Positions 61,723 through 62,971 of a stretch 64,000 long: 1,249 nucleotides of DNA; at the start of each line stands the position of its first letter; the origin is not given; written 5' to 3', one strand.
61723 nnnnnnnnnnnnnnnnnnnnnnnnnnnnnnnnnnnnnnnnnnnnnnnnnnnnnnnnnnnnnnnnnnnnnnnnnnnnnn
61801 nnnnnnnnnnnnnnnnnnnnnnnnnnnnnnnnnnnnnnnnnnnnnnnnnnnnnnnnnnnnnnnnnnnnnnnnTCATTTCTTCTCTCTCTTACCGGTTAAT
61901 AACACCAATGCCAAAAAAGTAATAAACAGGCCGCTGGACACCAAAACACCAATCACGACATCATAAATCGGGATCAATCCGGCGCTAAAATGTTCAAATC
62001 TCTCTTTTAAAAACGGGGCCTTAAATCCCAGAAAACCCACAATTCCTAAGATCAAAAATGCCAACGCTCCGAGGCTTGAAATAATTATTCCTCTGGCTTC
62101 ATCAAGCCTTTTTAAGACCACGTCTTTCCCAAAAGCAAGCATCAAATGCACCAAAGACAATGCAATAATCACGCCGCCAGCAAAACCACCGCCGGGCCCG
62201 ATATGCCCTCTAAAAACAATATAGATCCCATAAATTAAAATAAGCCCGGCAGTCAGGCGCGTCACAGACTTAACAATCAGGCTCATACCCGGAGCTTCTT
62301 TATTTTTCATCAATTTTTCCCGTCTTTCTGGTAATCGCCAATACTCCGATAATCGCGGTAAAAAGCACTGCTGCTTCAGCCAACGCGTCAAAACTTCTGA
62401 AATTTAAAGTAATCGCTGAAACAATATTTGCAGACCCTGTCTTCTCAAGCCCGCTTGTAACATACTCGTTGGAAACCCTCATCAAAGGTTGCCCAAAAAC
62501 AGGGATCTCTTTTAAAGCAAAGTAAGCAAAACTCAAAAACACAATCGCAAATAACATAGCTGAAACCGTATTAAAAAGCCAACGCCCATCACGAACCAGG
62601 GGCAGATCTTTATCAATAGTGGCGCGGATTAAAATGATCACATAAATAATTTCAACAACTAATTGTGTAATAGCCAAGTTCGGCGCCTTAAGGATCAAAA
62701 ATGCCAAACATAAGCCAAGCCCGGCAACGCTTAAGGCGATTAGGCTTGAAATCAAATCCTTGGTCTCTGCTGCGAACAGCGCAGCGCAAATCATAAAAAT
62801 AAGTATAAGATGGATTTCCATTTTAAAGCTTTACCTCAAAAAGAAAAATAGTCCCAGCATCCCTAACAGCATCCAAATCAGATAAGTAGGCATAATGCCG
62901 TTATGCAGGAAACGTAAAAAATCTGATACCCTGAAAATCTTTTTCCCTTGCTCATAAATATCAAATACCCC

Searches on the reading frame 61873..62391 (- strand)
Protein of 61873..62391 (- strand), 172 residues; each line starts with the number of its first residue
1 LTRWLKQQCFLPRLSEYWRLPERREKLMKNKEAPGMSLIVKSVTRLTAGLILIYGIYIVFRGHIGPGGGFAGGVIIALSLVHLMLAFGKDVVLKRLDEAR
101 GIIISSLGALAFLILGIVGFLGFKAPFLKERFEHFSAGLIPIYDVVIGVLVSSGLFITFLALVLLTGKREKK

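Call 5: search_protein_families(library=pfam, proteins=[window:61873-62391:-], max_evalue=0.01)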
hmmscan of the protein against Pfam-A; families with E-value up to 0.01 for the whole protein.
window:61873-62391:- (172 aa): 1 family
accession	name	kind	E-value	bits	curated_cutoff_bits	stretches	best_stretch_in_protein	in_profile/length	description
PF04039.18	MnhB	-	3.6e-22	79.4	22.5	1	39-155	1-125/127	Domain related to MnhB subunit of Na+/H+ antiporter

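Call 8: search_protein_families(library=ncbifam, proteins=[window:61873-62391:-], max_evalue=0.001)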
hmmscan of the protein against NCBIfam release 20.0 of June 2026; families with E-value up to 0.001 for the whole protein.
window:61873-62391:- (172 aa): 18 families
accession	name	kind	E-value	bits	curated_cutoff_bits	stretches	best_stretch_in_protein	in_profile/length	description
NF006248.0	PRK08386.1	subfamily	1.3e-19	70.6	92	1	36-165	3-146/151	putative monovalent cation/H+ antiporter subunit B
NF006249.0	PRK08387.1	equivalog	3.5e-17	63.1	111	1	36-163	3-127/133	putative monovalent cation/H+ antiporter subunit B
NF009161.0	PRK12507.1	equivalog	3e-16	59.5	272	1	29-128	188-287/336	putative monovalent cation/H+ antiporter subunit B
NF009288.0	PRK12648.1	equivalog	5.2e-15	54.6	1104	1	26-165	790-927/954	monovalent cation/H+ antiporter subunit A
NF009223.0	PRK12573.1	subfamily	8.7e-14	51.8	152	1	37-155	5-121/140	Na(+)/H(+) antiporter subunit B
NF009229.0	PRK12579.1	equivalog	2.1e-13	50.4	229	1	24-159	96-242/258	putative monovalent cation/H+ antiporter subunit B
NF009160.0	PRK12505.1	equivalog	2.4e-13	49.9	140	1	37-162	26-154/179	putative monovalent cation/H+ antiporter subunit B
NF009162.0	PRK12508.1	equivalog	5.4e-13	49.3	120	1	37-132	4-98/139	Na(+)/H(+) antiporter subunit B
NF009224.0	PRK12574.1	equivalog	1.1e-11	45.3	171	1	37-158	5-124/141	monovalent cation/H+ antiporter subunit B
NF009217.0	PRK12567.1-1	equivalog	2.3e-11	43.6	268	1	33-154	96-223/238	putative monovalent cation/H+ antiporter subunit B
TIGR00943.1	2a6301s02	subfamily_domain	7.5e-11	42.6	139.75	1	59-163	2-104/107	cation/proton antiporter, MnhB/MrpB subunit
NF004924.0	PRK06281.1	equivalog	3e-10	40.2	137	1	36-121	1-86/154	putative monovalent cation/H+ antiporter subunit B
NF009284.0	PRK12644.1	equivalog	8.5e-10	37.3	962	1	35-164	814-941/975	Na+/H+ antiporter subunit A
NF009219.0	PRK12567.1-3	equivalog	1.1e-09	38.2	179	1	43-163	95-214/220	putative monovalent cation/H+ antiporter subunit B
NF009163.0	PRK12509.1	equivalog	4.1e-08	33.4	148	1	36-151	2-121/137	Na+/H+ antiporter subunit B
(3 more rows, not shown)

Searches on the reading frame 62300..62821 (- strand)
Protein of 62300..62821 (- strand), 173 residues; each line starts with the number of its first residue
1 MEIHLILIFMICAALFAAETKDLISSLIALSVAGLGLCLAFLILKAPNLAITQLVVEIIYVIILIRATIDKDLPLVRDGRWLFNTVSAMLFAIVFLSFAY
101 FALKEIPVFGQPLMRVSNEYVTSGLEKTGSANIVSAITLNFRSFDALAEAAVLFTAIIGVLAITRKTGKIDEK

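Call 5: search_protein_families(library=pfam, proteins=[window:62300-62821:-], max_evalue=0.01)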
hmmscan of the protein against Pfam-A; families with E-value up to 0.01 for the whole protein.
window:62300-62821:- (173 aa): 4 families
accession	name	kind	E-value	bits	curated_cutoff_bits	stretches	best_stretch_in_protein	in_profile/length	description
PF13244.11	MbhD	-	5.2e-15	55.8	27.2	1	8-66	1-60/67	MBH, subunit D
PF20501.3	MbhE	-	2.2e-06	28.1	27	1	114-166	31-83/98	MBH, subunit E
PF00499.25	Oxidored_q3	-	0.0026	18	33.2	1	14-163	2-146/146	NADH-ubiquinone/plastoquinone oxidoreductase chain 6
PF09880.14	DUF2107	-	0.0079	16.7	27.5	1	6-69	7-70/73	Predicted membrane protein (DUF2107)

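Call 8: search_protein_families(library=ncbifam, proteins=[window:62300-62821:-], max_evalue=0.001)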
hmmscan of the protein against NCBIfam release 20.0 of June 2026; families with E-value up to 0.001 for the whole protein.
window:62300-62821:- (173 aa): 15 families
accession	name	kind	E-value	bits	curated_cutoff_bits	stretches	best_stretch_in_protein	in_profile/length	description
NF009288.0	PRK12648.1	equivalog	1.1e-21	76.6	1104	1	3-167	610-776/954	monovalent cation/H+ antiporter subunit A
NF009159.0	PRK12504.1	equivalog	3.3e-19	69.5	141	1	6-166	10-174/178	DUF4040 domain-containing protein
NF009290.0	PRK12650.1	equivalog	3.2e-18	65.1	980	1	5-166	606-765/966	DUF4040 family protein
NF009287.0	PRK12647.1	equivalog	6.7e-18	64.6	937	1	5-167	603-762/773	putative monovalent cation/H+ antiporter subunit A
NF009289.0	PRK12649.1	equivalog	1.9e-17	62.9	1117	1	5-166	623-784/789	putative monovalent cation/H+ antiporter subunit A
NF009285.0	PRK12645.1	equivalog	2.6e-17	62.4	1028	1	5-166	633-792/804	Na+/H+ antiporter subunit A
TIGR00940.1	2a6301s01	subfamily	2.6e-17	62.4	920.45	1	4-165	625-784/793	monovalent cation:proton antiporter subunit A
NF009161.0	PRK12507.1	equivalog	1.8e-16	60.3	272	1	4-166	13-177/336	putative monovalent cation/H+ antiporter subunit B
NF009284.0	PRK12644.1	equivalog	6.9e-15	54.2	962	1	5-163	604-760/975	Na+/H+ antiporter subunit A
NF009286.0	PRK12646.1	equivalog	1.5e-13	50.2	1063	1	4-164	633-788/800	DUF4040 family protein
NF009217.0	PRK12567.1-1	equivalog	2.9e-10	40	268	1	93-166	12-87/238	putative monovalent cation/H+ antiporter subunit B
NF004172.0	PRK05640.1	equivalog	2.5e-07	30.9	156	1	6-65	6-65/152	putative monovalent cation/H+ antiporter subunit B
NF004923.0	PRK06280.1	equivalog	2.4e-05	24.6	80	1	5-70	7-72/79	hypothetical protein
NF006242.0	PRK08378.1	subfamily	8.4e-05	23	98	1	4-56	9-61/85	hypothetical protein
NF009219.0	PRK12567.1-3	equivalog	0.0006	19.4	179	1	105-162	15-73/220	putative monovalent cation/H+ antiporter subunit B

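Call 51: list_cluster_members(proteins=[L085:2738-3934:+, L085:2310-2735:+, L085:1881-2306:+, L085:937-1884:+, L085:468-962:+, P0121, window:62300-62821:-, window:58292-58903:-, window:51453-51938:-])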
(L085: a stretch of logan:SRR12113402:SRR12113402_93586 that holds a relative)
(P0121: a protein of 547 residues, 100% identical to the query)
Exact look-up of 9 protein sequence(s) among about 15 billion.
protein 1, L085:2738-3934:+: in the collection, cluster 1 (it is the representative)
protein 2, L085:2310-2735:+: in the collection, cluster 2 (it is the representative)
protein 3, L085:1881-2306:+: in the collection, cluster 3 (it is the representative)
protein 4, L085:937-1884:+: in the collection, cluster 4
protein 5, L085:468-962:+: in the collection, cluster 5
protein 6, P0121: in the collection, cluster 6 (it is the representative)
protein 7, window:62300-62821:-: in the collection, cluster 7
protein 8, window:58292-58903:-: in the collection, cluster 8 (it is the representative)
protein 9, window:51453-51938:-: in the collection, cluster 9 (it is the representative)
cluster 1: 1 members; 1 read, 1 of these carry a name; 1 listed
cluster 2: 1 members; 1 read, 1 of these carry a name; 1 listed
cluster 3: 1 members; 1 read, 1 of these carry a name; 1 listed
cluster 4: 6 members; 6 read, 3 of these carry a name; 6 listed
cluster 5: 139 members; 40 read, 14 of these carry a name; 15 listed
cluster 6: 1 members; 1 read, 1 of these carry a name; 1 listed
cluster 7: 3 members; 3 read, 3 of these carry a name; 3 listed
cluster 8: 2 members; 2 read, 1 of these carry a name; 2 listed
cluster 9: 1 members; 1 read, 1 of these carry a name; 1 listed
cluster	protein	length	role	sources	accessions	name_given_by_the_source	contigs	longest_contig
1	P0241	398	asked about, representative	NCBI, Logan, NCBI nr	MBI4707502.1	MAG: nickel-dependent hydrogenase large subunit [Candidatus Omnitrophica bacterium] | nickel-dependent hydrogenase large subunit [Candidatus Omnitrophota bacterium]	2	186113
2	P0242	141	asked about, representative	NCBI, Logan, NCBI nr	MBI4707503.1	MAG: NADH-quinone oxidoreductase subunit C [Candidatus Omnitrophica bacterium] | NADH-quinone oxidoreductase subunit C [Candidatus Omnitrophota bacterium]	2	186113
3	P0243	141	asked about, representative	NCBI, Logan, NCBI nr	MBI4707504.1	MAG: NADH-quinone oxidoreductase subunit B family protein [Candidatus Omnitrophica ... | NADH-quinone oxidoreductase subunit B family protein [Candidatus Omnitrophota bacterium]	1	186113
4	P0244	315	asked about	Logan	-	-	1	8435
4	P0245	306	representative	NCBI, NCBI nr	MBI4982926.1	MAG: NADH-quinone oxidoreductase subunit H [Candidatus Omnitrophica bacterium] | NADH-quinone oxidoreductase subunit H [Candidatus Omnitrophota bacterium]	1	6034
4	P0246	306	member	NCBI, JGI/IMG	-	NADH-quinone oxidoreductase subunit H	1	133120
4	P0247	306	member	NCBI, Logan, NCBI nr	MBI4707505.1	MAG: NADH-quinone oxidoreductase subunit H [Candidatus Omnitrophica bacterium] | NADH-quinone oxidoreductase subunit H [Candidatus Omnitrophota bacterium]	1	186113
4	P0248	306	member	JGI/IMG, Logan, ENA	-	-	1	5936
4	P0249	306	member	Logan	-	-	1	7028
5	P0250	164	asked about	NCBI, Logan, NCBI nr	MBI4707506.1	MAG: 4Fe-4S binding protein [Candidatus Omnitrophica bacterium] | 4Fe-4S binding protein [Candidatus Omnitrophota bacterium]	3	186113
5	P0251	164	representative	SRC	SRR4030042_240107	-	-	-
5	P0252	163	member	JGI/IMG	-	Fe-S-cluster-containing hydrogenase component 2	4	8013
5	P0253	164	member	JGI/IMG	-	Fe-S-cluster-containing hydrogenase component 2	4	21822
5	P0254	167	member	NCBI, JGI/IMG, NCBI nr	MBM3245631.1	MAG: 4Fe-4S ferredoxin [Candidatus Omnitrophica bacterium] | 4Fe-4S ferredoxin [Candidatus Omnitrophota bacterium]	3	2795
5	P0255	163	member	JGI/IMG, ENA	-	Fe-S-cluster-containing hydrogenase component 2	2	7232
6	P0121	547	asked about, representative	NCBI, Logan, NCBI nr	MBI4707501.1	MAG: hypothetical protein HY761_06215 [Candidatus Omnitrophica bacterium] | hypothetical protein [Candidatus Omnitrophota bacterium]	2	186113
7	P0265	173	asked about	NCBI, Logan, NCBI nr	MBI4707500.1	MAG: DUF4040 domain-containing protein [Candidatus Omnitrophica bacterium] | DUF4040 domain-containing protein [Candidatus Omnitrophota bacterium]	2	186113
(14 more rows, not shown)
